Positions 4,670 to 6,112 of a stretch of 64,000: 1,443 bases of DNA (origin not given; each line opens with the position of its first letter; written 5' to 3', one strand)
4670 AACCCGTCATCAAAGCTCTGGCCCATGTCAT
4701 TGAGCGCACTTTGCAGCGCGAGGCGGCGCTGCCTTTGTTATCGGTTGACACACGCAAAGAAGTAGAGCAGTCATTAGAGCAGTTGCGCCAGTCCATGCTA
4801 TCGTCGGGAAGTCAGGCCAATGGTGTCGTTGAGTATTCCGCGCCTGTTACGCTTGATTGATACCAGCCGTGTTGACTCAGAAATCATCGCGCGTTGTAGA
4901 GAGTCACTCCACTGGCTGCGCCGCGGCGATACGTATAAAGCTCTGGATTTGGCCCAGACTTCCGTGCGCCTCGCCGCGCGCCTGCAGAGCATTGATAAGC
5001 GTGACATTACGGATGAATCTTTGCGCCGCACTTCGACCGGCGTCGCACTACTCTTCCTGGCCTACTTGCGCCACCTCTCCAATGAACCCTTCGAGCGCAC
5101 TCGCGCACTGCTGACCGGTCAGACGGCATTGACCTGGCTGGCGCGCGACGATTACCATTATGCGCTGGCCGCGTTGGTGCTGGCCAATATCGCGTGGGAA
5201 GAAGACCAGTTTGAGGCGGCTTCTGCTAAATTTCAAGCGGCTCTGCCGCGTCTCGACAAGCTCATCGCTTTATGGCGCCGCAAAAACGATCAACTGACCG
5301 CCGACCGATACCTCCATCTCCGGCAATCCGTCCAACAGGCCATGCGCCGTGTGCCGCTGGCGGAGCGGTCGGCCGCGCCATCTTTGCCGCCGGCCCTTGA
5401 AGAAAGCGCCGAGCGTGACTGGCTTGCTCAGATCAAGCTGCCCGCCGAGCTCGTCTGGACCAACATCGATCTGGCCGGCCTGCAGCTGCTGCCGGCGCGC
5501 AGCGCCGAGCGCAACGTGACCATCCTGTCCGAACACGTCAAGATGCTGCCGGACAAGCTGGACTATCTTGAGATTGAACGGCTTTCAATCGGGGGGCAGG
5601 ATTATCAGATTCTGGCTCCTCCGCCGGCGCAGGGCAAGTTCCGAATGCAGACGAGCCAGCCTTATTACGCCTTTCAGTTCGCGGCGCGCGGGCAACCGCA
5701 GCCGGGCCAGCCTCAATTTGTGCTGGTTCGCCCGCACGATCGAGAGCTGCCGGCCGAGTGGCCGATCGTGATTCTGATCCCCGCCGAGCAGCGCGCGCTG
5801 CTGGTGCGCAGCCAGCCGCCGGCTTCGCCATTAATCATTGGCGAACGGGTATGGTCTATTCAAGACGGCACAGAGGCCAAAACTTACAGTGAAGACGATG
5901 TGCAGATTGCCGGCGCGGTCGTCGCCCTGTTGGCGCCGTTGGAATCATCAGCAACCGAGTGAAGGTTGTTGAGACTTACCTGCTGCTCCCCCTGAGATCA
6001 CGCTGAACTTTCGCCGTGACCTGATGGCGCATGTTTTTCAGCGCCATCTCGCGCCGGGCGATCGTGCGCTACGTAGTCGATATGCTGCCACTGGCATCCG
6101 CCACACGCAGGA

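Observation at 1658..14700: Tandem array of three divergent modules: paired SPFH membrane proteins + NBR1-like ectodomain + helical/beta-domain adaptor (candidate undescribed membrane-associated system)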

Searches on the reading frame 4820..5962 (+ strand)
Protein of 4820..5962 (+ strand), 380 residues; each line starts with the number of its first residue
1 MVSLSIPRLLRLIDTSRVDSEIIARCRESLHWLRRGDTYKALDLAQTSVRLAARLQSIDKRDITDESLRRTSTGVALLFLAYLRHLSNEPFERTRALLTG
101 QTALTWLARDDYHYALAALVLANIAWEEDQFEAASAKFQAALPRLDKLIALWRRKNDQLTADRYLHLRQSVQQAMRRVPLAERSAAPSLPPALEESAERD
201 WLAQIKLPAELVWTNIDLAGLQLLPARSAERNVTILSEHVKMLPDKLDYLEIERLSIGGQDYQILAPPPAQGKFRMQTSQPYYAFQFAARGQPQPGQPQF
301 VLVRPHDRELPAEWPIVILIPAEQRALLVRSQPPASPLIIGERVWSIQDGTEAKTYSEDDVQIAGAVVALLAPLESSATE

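Call 5: search_protein_families(library=pfam, proteins=[window:4820-5962:+], max_evalue=0.1)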
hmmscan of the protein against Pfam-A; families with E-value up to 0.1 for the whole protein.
window:4820-5962:+ (380 aa): 0 families

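Call 6: search_protein_families(library=ncbifam, proteins=[window:4820-5962:+], max_evalue=0.1)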
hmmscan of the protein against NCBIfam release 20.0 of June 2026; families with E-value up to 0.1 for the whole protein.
window:4820-5962:+ (380 aa): 1 family
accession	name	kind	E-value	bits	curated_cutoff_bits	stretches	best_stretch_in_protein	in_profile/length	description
NF038151.1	lanthi_synth_III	equivalog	0.018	13.4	575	1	31-145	683-796/833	class III lanthionine synthetase LanKC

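Call 7: search_protein_families(library=padloc, proteins=[window:4820-5962:+], max_evalue=0.1)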
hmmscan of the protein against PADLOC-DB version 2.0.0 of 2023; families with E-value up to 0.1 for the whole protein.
window:4820-5962:+ (380 aa): 0 families

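Call 14: find_homologous_proteins(query=window:4820-5962:+, max_evalue=0.001)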
Query window:4820-5962:+ (380 aa): 24 proteins with E <= 0.001 among 8000 candidates.
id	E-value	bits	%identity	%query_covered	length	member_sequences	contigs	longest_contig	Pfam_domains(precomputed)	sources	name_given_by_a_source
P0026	2.1e-235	798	97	100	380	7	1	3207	-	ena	-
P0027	5.9e-229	777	93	100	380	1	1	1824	-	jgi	jgi:hypothetical protein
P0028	6.8e-214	728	88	100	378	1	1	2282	-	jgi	jgi:hypothetical protein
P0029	9.0e-194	662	81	100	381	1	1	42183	-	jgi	jgi:hypothetical protein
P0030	5.0e-184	629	75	100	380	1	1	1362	-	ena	-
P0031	6.6e-179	613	75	100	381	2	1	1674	-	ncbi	-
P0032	1.6e-175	602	74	100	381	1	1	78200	-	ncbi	-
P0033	4.1e-174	597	73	100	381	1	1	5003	-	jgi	jgi:hypothetical protein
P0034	1.3e-173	595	73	99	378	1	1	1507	-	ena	-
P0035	1.9e-173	595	71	100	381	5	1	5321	-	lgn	-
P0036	4.3e-171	587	71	100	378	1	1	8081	-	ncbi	-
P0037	3.0e-170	584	71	100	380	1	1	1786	-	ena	-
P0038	7.3e-170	583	73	99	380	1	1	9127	-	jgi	jgi:hypothetical protein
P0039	4.1e-166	571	69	100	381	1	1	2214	-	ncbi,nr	ncbi:MAG TPA: hypothetical protein VLG46_14730 [Anaerolineae bacterium]|nr:hypothetical protein [Ana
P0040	3.2e-165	568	69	100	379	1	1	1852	-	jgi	jgi:hypothetical protein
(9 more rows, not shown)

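Call 27: predict_structure(alignment_id=A1)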
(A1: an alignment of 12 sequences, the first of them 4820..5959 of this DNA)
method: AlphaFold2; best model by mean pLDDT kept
length: 380 residues; sequences in the alignment: 12
mean_pLDDT: 73.5   pTM: 0.48
mean pLDDT of the five models: 73.5, 73.4, 73.4, 71.2, 64.7
residues with pLDDT >= 90: 62; 70-90: 190; 50-70: 68; < 50: 60
segments of 3 or more residues with pLDDT < 50: 180-199, 215-235, 239-246, 377-380
pLDDT, mean of each block of 10 residues (from residue 1): 74 91 91 84 85 70 78 95 84 75 87 95 87 83 92 91 89 74 32 34 68 51 38 46 48 66 68 63 74 72 77 84 84 63 75 82 85 58
secondary structure, 60 per line:
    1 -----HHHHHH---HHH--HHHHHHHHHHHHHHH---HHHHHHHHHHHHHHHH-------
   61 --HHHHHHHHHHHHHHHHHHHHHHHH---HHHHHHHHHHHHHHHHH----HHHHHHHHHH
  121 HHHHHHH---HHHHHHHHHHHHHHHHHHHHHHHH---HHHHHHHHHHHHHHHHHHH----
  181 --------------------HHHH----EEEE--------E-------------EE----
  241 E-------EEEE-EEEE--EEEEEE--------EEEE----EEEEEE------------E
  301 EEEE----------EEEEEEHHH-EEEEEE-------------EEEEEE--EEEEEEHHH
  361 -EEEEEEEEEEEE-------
elements in order: H6-11 H20-34 H38-53 H63-86 H90-106 H111-127 H131-154 H158-176 H201-204 E209-212 E249-252 E254-257 E260-265 E274-277 E282-287 E300-304 E315-320 E325-330 E344-349 E352-357 E362-373

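Call 32: fold_search(model_id=the predicted structure, library=pdb)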
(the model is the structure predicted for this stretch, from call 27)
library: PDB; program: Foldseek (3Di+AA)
matches with E <= 10: 1297; with E <= 0.001: 0
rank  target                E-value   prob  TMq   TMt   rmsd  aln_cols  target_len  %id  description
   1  7v6q_H                2.1e-03  1.00  0.23  0.40  11.7       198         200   16  Crystal structure of sNASP-ASF1A-H3.1-H4 complex (released 2021-12-29)
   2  2fo7                  6.4e-03  1.00  0.23  0.58   9.5       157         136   16  Crystal structure of an 8 repeat consensus TPR superhelix (trigonal crystal form) (released 2006-03-07)
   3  7ai4_B                7.0e-03  1.00  0.25  0.39  10.2       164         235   19  Crystal structure of the KLC1-TPR domain truncated from its nonTPR region ([A1-B6]-Delta-nonTPR fragment) (released 2021-10-06)
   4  5l0y_C                7.4e-03  1.00  0.26  0.59  11.6       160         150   12  Crystal Structure of a Sec72-ssa1 c-terminal peptide fusion protein (released 2017-03-22)
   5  4xi0_B                8.6e-03  0.84  0.11  0.19  14.3       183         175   17  MamA 41-end from Desulfovibrio magneticus RS-1 (released 2015-08-19)
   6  5lfl_A                9.5e-03  0.89  0.11  0.21  14.5       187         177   18  MamA RS-1 ArsTM double mutant (released 2017-08-02)
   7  5lfl_D                1.0e-02  0.85  0.11  0.20  14.2       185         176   18  MamA RS-1 ArsTM double mutant (released 2017-08-02)
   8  7ai4_A                1.1e-02  1.00  0.26  0.40  10.0       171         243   17  Crystal structure of the KLC1-TPR domain truncated from its nonTPR region ([A1-B6]-Delta-nonTPR fragment) (released 2021-10-06)
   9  1qz2_A                1.1e-02  1.00  0.25  0.32  14.9       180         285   17  Crystal Structure of FKBP52 C-terminal Domain complex with the C-terminal peptide MEEVD of Hsp90 (released 2004-06-22)
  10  5lfl_F                1.1e-02  0.85  0.11  0.19  14.2       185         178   18  MamA RS-1 ArsTM double mutant (released 2017-08-02)
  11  7w5m_A                1.1e-02  1.00  0.26  0.39  10.2       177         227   14  Crystal structure of AtNASP in complex of H3 alpha3 helix peptide (released 2022-05-18)
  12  4p3f_B                1.1e-02  1.00  0.25  0.41   7.2       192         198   15  Structure of the human SRP68-RBD (released 2014-04-16)
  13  5a7d_B                1.1e-02  0.99  0.20  0.21  13.8       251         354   16  Tetrameric assembly of LGN with Inscuteable (released 2016-08-03)
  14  4xi0_F                1.1e-02  0.85  0.11  0.20  14.8       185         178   17  MamA 41-end from Desulfovibrio magneticus RS-1 (released 2015-08-19)
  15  5a7d_C                1.2e-02  1.00  0.29  0.31   8.1       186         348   18  Tetrameric assembly of LGN with Inscuteable (released 2016-08-03)
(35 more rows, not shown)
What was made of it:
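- The TPR half resembles Hsp70/Hsp90 co-chaperone TPRs (call 32).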

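Call 33: search_protein_representatives(alignment_id=A1)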
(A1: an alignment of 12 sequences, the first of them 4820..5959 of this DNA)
Query: 12 sequences, 381 profile positions. Proteins with E-value up to 0.001 (for the whole library): 92; up to 1e-10: 77; up to 1e-30: 39. The best 92 are listed.
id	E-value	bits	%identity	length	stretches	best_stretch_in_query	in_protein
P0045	6.8e-183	624.2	-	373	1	1-376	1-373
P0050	1.5e-156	537.5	-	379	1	1-378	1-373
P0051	1.3e-100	353.4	-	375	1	3-375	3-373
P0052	2.4e-90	319.6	-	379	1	1-378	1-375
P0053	1.7e-61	224.7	-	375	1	2-377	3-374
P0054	3.7e-57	210.4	-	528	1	1-378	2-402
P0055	5.3e-57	209.9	-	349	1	13-379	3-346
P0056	5.5e-52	193.3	-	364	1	2-373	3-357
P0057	3.9e-50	187.3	-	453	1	4-376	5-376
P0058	4.4e-50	187.1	-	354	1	3-378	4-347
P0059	5.5e-50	186.8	-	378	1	3-377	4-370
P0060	2.9e-48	181.1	-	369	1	3-376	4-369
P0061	4.3e-48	180.5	-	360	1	3-374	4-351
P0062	2.5e-47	178.0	-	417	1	2-378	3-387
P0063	2.7e-47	177.9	-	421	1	2-376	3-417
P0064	1.7e-46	175.3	-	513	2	1-216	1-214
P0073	4.6e-39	150.8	-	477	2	2-342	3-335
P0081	4.4e-35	137.7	-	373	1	3-378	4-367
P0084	2.3e-33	132.1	-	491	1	4-377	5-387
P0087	5.9e-32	127.4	-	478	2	2-315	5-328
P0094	2.2e-27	112.4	-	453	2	248-377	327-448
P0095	2.8e-27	112.0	-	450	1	8-376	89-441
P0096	4.0e-27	111.5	-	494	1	204-377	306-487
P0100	3.5e-25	105.1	-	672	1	2-376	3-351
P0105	5.9e-20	87.9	-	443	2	250-376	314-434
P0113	2.1e-17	79.5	-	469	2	4-319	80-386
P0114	3.1e-17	79.0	-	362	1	19-378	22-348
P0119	8.5e-13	64.4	-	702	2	4-213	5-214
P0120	2.2e-12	63.0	-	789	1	246-373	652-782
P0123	3.4e-12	62.4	-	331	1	242-378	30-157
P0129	8.1e-08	48.0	-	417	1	248-374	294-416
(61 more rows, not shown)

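Call 39: find_homologous_proteins(query=A2, max_evalue=0.00001)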
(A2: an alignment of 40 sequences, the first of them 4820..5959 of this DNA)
Query A2 (40 sequences) (380 aa, profile of the alignment): 27 proteins with E <= 0.00001 among 8000 candidates.
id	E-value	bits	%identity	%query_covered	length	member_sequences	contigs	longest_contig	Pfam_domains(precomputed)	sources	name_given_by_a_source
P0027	1.4e-92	329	93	100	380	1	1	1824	-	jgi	jgi:hypothetical protein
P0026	1.9e-92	328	97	100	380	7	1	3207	-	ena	-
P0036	3.5e-90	321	71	100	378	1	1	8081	-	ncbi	-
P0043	3.5e-90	321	69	100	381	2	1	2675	-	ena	-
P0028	2.1e-89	318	88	100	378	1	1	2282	-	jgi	jgi:hypothetical protein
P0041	5.2e-88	314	68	100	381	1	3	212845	-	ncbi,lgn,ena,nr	ncbi:hypothetical protein TFLX_05478 [Thermoflexales bacterium]|nr:hypothetical protein TFLX_05478 [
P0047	1.8e-87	312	52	98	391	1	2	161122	-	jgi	jgi:hypothetical protein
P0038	3.3e-87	311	73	99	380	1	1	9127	-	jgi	jgi:hypothetical protein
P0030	6.7e-87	310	75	100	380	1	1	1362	-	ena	-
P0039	2.7e-86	308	69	100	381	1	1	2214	-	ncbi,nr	ncbi:MAG TPA: hypothetical protein VLG46_14730 [Anaerolineae bacterium]|nr:hypothetical protein [Ana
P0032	3.0e-86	308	74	100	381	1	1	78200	-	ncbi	-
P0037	6.0e-86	307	71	100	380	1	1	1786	-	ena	-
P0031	1.0e-85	306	75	100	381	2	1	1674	-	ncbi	-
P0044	1.1e-85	306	68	100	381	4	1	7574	-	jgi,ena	-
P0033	1.3e-85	306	73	100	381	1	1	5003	-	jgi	jgi:hypothetical protein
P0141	2.1e-42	164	86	54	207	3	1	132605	-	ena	-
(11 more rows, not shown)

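Call 41: find_related_loci(query=A4, collection=genome_contigs, flank=10000)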
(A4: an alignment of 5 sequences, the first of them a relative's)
Query A4 (378 aa) in genome_contigs; peptide patterns used: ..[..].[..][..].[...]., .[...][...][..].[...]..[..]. (x = any residue, [..] = any of these).
92 stretches matched a pattern; 2 encode a relative of the query (tblastn E <= 1e-3); 2 distinct loci.
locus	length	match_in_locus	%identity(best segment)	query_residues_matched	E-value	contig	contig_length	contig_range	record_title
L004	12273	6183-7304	63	1-372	3e-147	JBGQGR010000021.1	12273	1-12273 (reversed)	MAG: Anaerolineae bacterium isolate OBJ2_061818_090_22 k141_2016047_length_12273_cov_7.0000, whole genome shotgun sequen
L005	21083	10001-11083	37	1-365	5e-63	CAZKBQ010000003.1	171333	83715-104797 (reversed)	MAG TPA_asm: uncultured Anaerolineae bacterium isolate SRP290908_co1_178 genome assembly, contig: NODE_59_length_171333_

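Call 46: search_protein_families(library=pfam, proteins=[L005:874-2772:+, L005:2957-4333:-, L005:4401-6650:-, L005:13123-14022:+, L005:14554-15576:+, L005:15719-17755:+, L004:1816-2988:-, L004:8644-9672:+, L004:9907-11925:+, L005:11107-13107:+], max_evalue=0.001)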
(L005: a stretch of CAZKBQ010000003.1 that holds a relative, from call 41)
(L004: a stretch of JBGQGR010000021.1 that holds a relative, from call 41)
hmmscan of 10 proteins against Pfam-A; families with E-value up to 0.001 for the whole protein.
L005:874-2772:+ (632 aa): 1 family
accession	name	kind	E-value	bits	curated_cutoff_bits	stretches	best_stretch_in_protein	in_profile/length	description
PF11832.13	DUF3352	-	2.9e-53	181.7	26.8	1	28-590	2-489/536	Protein of unknown function (DUF3352)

L005:2957-4333:- (458 aa): 11 families
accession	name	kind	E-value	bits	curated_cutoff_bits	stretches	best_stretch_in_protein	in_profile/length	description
PF13481.12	AAA_25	-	1.5e-19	70.9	27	1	84-221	26-194/195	AAA domain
PF06745.19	ATPase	-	5.1e-15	55.9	26.6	2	76-142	5-72/231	KaiC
PF18073.7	Zn_ribbon_LapB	-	2.3e-13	50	25.7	1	11-38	1-28/28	Rubredoxin metal binding domain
PF05362.19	Lon_C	-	1.5e-09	38.1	21.1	1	366-456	109-204/205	Lon protease (S16) C-terminal proteolytic domain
PF03796.21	DnaB_C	-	1.5e-07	31.6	27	1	85-188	14-122/255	DnaB-like helicase C terminal domain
PF13541.12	ChlI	-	4.7e-07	30.2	27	1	362-428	54-120/121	Subunit ChlI of Mg-chelatase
PF13401.12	AAA_22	-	7.9e-06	26.7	27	1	93-216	8-123/130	AAA domain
PF25199.1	nSTAND_NTPase5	-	2e-05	24.9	34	1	93-162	44-112/145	Novel STAND NTPase 5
PF13191.12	AAA_16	-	3.3e-05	24.9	32.6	1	87-140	24-83/167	AAA ATPase domain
PF13604.12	AAA_30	-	0.00041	20.6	27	0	92-233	20-141/191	AAA domain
PF05729.18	NACHT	-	0.00077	19.8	26.7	0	94-157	4-71/167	NACHT domain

L005:4401-6650:- (749 aa): 8 families
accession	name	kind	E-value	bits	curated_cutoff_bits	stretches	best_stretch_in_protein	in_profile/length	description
PF02518.31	HATPase_c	-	3.7e-33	114.7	26.4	1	633-744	1-110/111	Histidine kinase-, DNA gyrase B-, and HSP90-like ATPase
PF13185.12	GAF_2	-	1.2e-29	103.7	28.6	2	255-391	1-134/136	GAF domain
PF01590.32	GAF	-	2.6e-23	83.4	22.4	2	257-391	1-132/133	GAF domain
PF13492.12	GAF_3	-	4.6e-19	69.5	27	2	91-228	1-129/129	GAF domain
PF00512.31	HisKA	-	5e-16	58.9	26.9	1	522-588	2-66/66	His Kinase A (phospho-acceptor) domain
PF13596.12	PAS_10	-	1.4e-05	26.1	22.1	1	410-513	3-106/106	PAS domain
PF00989.32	PAS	-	6.3e-05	23.4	22.6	1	407-458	2-53/113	PAS fold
PF13581.12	HATPase_c_2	-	7.3e-05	23.2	27.4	1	637-718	31-109/127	Histidine kinase-like ATPase domain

L005:13123-14022:+ (299 aa): 1 family
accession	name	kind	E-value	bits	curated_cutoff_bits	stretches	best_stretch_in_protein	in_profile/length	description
PF04227.17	Indigoidine_A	-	2.4e-125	418.1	25.2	1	11-296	2-290/291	Indigoidine synthase A like protein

L005:14554-15576:+ (340 aa): 6 families
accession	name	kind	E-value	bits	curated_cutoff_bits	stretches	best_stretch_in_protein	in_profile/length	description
PF13180.12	PDZ_2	-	2.2e-30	105.2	27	2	84-164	1-69/80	PDZ domain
PF17820.7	PDZ_6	-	5.9e-25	87.2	27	2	250-299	4-52/54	PDZ domain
PF00595.29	PDZ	-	4.8e-18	65.8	23.2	2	106-162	24-80/81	PDZ domain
PF14685.13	PDZ_Tricorn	-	1.2e-09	38.4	25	1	117-178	30-88/88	Tricorn protease PDZ domain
PF19805.5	DUF6288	-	0.00012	21.8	26.3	0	250-288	7-49/402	Family of unknown function (DUF6288)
PF04495.20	GRASP55_65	-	0.00017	22.3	27.7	0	110-165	46-101/138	GRASP55/65 PDZ-like domain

L005:15719-17755:+ (678 aa): 1 family
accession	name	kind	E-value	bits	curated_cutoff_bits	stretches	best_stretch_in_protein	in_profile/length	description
PF20773.4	InhA-like_MAM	-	5.6e-32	111.2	26.9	1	449-608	32-189/191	Immune inhibitor A-like, MAM domain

L004:1816-2988:- (390 aa): 9 families
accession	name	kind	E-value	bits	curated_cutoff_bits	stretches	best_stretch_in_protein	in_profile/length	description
PF05958.17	tRNA_U5-meth_tr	-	2.1e-18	66.9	23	2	313-385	285-354/357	tRNA (Uracil-5-)-methyltransferase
PF13649.12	Methyltransf_25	-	3.8e-08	34.3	27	1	250-317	1-70/97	Methyltransferase domain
PF08241.18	Methyltransf_11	-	2.4e-07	31.7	21.2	1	251-316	1-65/95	Methyltransferase domain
PF13847.12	Methyltransf_31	-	1.2e-06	28.7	27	1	245-318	2-81/145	Methyltransferase domain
PF08242.18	Methyltransf_12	-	3e-05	25.1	30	0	251-298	1-52/98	Methyltransferase domain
PF05175.20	MTS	-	0.00022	21.4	23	1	238-340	23-130/170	Methyltransferase small domain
PF01938.26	TRAM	-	0.00047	20.4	21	1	13-54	17-61/61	TRAM domain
PF01795.25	Methyltransf_5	-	0.00066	19.7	27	1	231-304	5-81/309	MraW methylase family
PF00398.26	RrnaAD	-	0.0009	18.8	24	0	233-297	17-81/263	Ribosomal RNA adenine dimethylase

L004:8644-9672:+ (342 aa): 1 family
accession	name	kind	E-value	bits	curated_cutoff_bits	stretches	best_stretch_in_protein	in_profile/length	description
PF04227.17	Indigoidine_A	-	1.7e-125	418.6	25.2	1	53-338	2-290/291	Indigoidine synthase A like protein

L004:9907-11925:+ (672 aa): 1 family
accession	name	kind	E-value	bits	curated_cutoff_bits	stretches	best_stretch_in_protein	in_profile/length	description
PF20773.4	InhA-like_MAM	-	3.9e-28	98.7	26.9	1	440-591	30-174/191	Immune inhibitor A-like, MAM domain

L005:11107-13107:+ (666 aa): 3 families
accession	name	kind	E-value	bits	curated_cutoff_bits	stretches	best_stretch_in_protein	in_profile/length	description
PF00805.28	Pentapeptide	-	1.7e-61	203.7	20.2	9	605-640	1-36/40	Pentapeptide repeats (8 copies)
PF13599.13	Pentapeptide_4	-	7.5e-29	100.1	38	4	566-640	2-76/78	Pentapeptide repeat region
PF13576.12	Pentapeptide_3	-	7.8e-20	71.3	27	0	604-638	3-39/48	Pentapeptide repeats (9 copies)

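Call 75: find_related_loci(query=A4, collection=metagenome_contigs, flank=9000)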
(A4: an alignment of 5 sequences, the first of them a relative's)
Query A4 (378 aa) in metagenome_contigs; peptide patterns used: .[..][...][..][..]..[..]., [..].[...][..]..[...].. (x = any residue, [..] = any of these).
337 stretches matched a pattern, but none encodes a relative of the query by tblastn (E <= 1e-3).

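Call 76: find_related_loci(query=A4, collection=viral_contigs, flank=9000)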
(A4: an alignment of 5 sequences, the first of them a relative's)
Query A4 (378 aa) in viral_contigs; peptide patterns used: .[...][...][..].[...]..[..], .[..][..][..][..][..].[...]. (x = any residue, [..] = any of these).
88 stretches matched a pattern, but none encodes a relative of the query by tblastn (E <= 1e-3).
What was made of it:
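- Tried and rejected: The first metagenome scan and the viral scan with B3-like patterns found nothing (calls 75, 76).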

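Call 78: find_related_loci(query=A7, collection=metagenome_contigs, flank=10000)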
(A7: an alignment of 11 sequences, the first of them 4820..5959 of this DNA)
Query A7 (380 aa) in metagenome_contigs; peptide patterns used: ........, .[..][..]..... (x = any residue, [..] = any of these).
59 stretches matched a pattern; 8 encode a relative of the query (tblastn E <= 1e-3); 8 distinct loci.
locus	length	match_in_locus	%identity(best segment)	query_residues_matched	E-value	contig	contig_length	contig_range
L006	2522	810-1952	68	1-380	0e+0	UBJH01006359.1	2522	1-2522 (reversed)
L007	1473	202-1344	69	1-380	0e+0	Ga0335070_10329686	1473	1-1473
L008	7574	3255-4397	68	1-380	3e-169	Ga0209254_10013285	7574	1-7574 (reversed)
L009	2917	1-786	89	120-380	6e-159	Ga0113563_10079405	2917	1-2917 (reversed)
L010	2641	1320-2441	49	1-378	3e-105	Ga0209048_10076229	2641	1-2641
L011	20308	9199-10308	49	1-374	3e-100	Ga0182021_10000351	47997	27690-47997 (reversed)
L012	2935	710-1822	48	1-378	4e-102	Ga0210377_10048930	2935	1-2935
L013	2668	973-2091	46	1-378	2e-100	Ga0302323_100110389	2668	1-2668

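Call 82: search_protein_families(library=padloc, proteins=[L004:2959-4383:+, L004:4380-6176:+, L004:6183-7337:+, L004:7371-8702:+], max_evalue=0.01)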
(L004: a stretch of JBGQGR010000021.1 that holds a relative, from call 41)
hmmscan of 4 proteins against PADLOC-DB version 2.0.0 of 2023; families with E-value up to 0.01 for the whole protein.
L004:2959-4383:+ (474 aa): 0 families

L004:4380-6176:+ (598 aa): 0 families

L004:6183-7337:+ (384 aa): 0 families

L004:7371-8702:+ (443 aa): 0 families
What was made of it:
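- On Known anti-phage defence systems (PADLOC-DB 2.0): No significant hit for the window proteins or for the intact L004 B-type proteins (calls 7, 82).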

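Call 84: find_encoding_contigs(protein=P0026, flank=10000, max_places=3)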
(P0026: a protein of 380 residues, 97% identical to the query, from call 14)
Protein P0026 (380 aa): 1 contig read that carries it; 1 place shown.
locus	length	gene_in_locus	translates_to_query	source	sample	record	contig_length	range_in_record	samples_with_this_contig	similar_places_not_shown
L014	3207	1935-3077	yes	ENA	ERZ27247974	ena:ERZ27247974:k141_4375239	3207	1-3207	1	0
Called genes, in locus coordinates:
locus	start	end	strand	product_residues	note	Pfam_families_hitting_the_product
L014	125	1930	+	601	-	PF16158:N_BRCA1_IG, PF01145:Band_7 (faint)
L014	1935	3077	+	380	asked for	-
